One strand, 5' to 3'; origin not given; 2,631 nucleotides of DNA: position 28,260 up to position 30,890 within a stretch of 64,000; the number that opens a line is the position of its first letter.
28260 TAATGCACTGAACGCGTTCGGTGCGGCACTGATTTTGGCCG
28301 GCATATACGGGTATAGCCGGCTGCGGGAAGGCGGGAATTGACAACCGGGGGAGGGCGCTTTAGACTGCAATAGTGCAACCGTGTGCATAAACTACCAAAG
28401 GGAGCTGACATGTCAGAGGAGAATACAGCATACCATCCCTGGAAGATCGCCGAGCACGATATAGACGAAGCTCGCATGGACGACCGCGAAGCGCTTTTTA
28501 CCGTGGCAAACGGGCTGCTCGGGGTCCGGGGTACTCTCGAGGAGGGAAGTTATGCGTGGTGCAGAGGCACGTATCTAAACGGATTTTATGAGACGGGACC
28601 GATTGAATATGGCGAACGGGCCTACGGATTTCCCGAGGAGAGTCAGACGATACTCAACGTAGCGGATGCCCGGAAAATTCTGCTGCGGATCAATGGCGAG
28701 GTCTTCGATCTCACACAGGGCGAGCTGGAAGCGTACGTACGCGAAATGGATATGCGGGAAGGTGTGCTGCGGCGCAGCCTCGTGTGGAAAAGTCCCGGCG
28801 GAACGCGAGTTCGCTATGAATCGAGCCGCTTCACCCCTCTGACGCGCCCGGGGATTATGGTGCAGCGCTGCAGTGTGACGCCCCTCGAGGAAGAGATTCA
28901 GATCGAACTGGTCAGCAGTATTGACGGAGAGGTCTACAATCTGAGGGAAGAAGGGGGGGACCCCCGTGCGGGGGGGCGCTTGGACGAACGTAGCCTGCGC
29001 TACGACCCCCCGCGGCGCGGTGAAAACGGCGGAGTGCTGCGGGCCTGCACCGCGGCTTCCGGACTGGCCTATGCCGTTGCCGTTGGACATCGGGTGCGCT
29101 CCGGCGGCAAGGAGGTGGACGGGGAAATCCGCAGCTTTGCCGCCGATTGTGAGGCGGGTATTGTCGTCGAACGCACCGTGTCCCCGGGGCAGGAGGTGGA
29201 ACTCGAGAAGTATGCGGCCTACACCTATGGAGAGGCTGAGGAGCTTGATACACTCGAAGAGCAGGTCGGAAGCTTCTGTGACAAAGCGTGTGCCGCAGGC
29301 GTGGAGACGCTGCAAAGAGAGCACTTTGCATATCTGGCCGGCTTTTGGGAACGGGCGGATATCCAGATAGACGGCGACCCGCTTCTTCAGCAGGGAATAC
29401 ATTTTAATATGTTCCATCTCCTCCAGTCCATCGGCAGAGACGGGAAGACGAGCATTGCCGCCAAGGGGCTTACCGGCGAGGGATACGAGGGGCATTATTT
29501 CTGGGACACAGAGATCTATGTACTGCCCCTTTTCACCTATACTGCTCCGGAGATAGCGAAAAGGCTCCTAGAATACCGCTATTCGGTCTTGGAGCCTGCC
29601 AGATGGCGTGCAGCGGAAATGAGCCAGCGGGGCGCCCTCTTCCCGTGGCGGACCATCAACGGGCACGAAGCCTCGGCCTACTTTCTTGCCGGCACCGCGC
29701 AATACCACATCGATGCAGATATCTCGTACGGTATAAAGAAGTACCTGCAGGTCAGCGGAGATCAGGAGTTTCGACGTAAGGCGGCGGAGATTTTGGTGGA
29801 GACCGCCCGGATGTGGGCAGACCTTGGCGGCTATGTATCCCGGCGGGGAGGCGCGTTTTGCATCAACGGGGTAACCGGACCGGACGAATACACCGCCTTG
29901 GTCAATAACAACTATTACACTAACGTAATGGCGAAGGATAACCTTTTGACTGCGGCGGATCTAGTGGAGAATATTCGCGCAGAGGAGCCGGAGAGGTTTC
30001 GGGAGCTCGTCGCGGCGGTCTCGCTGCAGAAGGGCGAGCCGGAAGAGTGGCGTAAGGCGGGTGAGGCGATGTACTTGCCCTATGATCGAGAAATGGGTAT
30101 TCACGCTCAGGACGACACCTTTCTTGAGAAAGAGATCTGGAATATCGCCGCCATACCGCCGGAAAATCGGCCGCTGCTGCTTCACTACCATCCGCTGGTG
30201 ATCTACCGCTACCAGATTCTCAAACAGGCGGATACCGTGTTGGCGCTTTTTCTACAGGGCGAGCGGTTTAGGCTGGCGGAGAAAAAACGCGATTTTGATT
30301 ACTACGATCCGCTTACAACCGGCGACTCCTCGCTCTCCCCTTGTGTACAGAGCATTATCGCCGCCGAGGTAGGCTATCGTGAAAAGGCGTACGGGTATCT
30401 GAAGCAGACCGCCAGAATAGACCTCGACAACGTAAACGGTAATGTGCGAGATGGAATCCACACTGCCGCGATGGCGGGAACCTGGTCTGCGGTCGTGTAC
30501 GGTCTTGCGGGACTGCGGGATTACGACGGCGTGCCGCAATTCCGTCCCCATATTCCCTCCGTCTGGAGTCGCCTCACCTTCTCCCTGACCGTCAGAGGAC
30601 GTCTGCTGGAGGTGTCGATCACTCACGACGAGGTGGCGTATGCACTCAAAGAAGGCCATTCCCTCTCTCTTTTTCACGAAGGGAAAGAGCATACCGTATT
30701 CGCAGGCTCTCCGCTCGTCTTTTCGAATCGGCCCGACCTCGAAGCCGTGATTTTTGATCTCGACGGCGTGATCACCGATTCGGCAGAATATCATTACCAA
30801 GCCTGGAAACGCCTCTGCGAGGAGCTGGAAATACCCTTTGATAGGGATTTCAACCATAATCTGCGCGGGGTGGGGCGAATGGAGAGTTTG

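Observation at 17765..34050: Exact 14-nt operator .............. present four times, each on a strong promoter: a dispersed LacI-family regulon linking an ABC importer to two GH65 phosphorylases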

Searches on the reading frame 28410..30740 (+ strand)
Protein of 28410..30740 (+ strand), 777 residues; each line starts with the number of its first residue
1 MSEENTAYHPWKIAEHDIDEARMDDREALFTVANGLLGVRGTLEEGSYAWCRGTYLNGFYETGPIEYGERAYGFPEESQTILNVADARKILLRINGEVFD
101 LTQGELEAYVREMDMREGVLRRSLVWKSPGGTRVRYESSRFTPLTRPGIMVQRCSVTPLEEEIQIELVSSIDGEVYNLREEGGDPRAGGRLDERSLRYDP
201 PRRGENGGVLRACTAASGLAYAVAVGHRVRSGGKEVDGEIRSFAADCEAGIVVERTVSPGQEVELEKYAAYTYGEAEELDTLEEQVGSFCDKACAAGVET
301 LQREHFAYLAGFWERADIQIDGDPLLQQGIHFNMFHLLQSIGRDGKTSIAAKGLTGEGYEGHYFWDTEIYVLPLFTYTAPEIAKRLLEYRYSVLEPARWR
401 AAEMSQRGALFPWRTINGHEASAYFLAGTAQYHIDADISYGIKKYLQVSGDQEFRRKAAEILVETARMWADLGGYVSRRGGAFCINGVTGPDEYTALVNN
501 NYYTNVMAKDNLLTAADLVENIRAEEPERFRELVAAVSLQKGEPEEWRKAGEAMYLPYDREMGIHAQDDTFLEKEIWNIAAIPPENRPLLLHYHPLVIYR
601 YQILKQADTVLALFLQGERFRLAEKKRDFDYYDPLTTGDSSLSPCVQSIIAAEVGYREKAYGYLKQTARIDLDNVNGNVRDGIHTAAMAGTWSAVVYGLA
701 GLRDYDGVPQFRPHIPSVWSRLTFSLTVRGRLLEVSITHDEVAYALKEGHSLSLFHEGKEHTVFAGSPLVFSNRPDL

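Call 45: search_solved_structures(query=window:28410-30740:+, max_evalue=1e-80, show_alignments=2)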
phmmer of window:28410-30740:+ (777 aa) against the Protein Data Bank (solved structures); distinct sequences matched with E-value up to 1e-80: 3.
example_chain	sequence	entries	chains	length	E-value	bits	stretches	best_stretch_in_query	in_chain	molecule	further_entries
1h54_A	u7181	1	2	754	6.2e-118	398.2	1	9-755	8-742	MALTOSE PHOSPHORYLASE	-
3wiq_A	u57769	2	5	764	2.1e-101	343.5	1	19-745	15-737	Kojibiose phosphorylase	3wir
6w0p_A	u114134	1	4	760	1.5e-88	301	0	301-761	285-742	Kojibiose phosphorylase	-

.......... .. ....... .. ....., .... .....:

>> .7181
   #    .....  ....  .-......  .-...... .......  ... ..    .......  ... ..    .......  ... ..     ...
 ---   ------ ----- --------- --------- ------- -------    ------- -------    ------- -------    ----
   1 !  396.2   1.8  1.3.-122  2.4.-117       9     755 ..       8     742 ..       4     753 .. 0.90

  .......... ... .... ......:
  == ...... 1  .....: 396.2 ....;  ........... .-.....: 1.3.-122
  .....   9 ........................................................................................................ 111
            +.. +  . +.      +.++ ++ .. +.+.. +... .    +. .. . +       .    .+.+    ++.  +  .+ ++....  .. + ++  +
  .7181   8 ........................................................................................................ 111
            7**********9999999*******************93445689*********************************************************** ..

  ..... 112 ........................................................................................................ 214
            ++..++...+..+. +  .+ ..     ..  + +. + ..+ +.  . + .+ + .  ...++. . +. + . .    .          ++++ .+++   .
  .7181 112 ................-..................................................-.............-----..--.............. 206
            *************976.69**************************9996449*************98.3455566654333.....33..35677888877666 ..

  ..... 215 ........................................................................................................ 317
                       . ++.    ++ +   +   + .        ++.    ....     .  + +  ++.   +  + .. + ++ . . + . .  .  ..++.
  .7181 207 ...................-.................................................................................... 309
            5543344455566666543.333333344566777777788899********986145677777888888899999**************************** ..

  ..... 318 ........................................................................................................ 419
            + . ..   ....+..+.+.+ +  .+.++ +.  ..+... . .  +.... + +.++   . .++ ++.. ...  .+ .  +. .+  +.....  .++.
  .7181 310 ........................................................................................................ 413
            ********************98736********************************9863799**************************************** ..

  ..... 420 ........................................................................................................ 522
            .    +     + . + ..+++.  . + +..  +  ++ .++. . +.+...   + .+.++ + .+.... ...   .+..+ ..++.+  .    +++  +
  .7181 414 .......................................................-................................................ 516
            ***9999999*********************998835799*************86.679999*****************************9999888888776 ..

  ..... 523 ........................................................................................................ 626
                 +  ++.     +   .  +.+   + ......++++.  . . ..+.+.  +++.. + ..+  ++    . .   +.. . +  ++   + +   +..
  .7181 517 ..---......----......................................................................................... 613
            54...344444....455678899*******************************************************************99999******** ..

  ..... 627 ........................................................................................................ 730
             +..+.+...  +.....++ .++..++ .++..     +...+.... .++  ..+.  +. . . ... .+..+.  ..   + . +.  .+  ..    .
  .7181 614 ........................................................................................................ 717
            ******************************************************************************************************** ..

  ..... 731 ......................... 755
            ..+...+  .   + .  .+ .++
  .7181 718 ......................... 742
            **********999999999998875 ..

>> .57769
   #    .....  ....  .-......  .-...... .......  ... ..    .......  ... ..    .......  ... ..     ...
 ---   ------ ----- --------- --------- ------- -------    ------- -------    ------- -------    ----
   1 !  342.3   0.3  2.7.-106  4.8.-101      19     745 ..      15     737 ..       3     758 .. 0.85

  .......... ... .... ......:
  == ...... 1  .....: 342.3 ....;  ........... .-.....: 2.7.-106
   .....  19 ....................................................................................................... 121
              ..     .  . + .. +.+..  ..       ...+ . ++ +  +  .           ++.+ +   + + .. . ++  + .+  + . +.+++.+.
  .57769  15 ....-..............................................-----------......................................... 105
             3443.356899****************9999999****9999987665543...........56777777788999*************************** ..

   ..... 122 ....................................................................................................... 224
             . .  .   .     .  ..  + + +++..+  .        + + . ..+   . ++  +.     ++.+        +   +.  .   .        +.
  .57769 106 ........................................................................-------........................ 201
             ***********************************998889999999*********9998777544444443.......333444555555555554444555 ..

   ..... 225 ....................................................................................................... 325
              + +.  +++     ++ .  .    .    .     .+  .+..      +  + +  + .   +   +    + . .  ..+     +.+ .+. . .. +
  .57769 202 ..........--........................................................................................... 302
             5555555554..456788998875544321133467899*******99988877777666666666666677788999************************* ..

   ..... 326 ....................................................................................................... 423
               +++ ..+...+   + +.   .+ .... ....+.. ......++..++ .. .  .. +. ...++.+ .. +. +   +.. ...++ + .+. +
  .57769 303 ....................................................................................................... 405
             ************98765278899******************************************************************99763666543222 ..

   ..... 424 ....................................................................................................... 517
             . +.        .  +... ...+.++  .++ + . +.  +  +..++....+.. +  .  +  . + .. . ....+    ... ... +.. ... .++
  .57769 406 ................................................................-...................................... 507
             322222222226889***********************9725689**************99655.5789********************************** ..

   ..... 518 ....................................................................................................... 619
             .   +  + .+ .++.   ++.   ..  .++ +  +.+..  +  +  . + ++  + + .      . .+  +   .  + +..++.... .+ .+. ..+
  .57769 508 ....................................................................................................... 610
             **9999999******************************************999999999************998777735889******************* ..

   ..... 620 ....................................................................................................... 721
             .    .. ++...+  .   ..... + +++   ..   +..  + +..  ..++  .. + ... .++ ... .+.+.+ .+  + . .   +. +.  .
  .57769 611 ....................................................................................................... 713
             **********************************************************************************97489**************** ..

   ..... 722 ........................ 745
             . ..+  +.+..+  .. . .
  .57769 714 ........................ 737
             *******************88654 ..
